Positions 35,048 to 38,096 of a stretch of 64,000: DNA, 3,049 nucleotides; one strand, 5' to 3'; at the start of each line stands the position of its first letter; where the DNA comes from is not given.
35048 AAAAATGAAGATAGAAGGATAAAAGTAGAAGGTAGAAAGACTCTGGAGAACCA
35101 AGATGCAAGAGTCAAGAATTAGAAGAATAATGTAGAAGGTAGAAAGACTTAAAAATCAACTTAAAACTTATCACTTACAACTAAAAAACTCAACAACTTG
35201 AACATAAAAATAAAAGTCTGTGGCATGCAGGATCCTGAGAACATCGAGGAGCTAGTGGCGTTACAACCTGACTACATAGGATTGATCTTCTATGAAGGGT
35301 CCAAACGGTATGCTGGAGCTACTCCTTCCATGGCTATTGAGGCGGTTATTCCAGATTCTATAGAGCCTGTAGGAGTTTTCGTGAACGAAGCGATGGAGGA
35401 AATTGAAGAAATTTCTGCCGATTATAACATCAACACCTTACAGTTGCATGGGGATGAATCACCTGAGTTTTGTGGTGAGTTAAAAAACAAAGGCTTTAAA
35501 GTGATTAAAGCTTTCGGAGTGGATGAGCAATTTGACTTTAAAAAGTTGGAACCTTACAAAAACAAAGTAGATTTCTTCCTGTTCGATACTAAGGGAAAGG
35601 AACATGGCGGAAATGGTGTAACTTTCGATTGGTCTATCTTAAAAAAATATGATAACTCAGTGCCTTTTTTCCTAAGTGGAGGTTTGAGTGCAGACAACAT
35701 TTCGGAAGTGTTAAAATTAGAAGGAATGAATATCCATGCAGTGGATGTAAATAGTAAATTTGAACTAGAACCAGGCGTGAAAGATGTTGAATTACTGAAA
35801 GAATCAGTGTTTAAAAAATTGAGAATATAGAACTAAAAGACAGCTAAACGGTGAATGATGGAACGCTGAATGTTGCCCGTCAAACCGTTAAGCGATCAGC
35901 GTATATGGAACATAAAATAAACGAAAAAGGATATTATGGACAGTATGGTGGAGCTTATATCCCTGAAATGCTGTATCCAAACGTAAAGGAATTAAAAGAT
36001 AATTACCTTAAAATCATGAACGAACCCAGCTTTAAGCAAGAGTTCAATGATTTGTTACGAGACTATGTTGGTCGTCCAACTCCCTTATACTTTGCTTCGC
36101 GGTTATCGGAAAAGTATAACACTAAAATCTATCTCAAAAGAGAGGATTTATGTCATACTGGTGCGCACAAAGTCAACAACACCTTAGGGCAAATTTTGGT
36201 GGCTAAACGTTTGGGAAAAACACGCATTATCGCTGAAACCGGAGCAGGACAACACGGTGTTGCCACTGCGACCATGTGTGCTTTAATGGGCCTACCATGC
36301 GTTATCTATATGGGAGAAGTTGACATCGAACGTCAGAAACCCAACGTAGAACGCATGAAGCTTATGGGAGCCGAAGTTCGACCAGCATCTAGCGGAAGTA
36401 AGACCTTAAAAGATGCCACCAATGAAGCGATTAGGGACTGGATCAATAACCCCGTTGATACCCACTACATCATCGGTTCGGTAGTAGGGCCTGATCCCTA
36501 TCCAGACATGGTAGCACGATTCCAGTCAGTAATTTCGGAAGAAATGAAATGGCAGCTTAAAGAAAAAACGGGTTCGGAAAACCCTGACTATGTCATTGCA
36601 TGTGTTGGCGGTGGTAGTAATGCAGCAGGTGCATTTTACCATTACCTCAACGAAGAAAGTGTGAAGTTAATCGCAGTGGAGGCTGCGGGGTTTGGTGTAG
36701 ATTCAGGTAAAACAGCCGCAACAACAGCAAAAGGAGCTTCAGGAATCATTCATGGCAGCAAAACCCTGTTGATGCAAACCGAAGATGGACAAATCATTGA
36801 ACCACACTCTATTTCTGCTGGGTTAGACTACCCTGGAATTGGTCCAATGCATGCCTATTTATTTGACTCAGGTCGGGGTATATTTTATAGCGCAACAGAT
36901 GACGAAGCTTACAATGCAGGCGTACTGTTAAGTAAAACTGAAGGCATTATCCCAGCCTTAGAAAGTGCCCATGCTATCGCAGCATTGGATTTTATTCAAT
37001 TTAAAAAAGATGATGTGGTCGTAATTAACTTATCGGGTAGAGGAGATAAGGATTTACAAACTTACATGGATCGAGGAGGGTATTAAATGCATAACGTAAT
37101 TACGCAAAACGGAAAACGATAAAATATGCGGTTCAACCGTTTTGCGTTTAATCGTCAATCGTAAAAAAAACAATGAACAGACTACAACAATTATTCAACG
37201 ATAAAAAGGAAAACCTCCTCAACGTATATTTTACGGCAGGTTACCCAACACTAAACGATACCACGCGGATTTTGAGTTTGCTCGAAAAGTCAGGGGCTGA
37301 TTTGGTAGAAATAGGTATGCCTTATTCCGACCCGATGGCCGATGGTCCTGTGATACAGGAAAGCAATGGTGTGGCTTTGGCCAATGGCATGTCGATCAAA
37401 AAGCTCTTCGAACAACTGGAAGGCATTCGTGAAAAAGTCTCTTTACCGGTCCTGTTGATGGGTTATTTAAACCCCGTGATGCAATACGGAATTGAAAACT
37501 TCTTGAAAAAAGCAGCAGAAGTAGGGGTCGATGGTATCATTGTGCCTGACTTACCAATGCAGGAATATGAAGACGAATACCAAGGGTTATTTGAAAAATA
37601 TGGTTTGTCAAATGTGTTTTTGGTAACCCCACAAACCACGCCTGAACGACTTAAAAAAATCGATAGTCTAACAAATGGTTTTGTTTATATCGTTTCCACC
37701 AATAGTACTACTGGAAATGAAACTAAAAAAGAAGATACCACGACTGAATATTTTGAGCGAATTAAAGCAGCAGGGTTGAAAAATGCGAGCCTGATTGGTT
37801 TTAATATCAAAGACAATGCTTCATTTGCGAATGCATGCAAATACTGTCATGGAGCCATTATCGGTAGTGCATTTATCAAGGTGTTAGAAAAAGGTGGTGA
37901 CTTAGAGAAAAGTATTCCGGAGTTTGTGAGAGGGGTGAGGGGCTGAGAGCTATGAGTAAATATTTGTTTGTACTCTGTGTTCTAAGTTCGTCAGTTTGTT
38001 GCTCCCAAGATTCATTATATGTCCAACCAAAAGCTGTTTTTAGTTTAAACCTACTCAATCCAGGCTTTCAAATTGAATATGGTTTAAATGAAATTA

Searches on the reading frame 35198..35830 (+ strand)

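Call 6: search_protein_families(library=pfam, proteins=[window:35198-35830:+])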
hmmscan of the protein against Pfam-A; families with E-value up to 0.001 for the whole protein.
window:35198-35830:+ (210 aa): 1 family
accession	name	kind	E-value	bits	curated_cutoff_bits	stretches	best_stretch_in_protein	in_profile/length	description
PF00697.28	PRAI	-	1.4e-41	142.8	22.7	1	6-204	2-191/193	N-(5'phosphoribosyl)anthranilate (PRA) isomerase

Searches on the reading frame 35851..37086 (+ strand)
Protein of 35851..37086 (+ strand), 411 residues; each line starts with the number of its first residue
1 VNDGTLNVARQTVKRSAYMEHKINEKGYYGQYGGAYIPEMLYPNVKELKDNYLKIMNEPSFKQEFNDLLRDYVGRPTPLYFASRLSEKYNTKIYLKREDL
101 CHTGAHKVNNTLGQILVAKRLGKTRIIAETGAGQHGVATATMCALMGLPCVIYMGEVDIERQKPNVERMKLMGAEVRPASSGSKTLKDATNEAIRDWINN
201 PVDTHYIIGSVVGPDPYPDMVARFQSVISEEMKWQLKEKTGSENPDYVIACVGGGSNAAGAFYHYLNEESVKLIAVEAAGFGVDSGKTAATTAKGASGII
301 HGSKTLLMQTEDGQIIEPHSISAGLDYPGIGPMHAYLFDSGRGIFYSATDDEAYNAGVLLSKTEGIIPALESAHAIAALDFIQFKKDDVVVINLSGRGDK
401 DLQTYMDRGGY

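Call 6: search_protein_families(library=pfam, proteins=[window:35851-37086:+])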
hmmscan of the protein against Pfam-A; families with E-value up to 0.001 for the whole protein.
window:35851-37086:+ (411 aa): 1 family
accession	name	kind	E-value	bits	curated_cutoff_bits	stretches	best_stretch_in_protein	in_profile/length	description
PF00291.31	PALP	-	2.4e-46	158.9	35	1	74-396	5-295/295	Pyridoxal-phosphate dependent enzyme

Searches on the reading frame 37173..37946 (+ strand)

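Call 6: search_protein_families(library=pfam, proteins=[window:37173-37946:+])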
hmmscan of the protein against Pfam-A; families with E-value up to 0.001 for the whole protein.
window:37173-37946:+ (257 aa): 1 family
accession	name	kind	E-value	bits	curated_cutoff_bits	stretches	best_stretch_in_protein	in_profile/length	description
PF00290.26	Trp_syntA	-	1e-72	244.7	27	1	9-243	5-238/259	Tryptophan synthase alpha chain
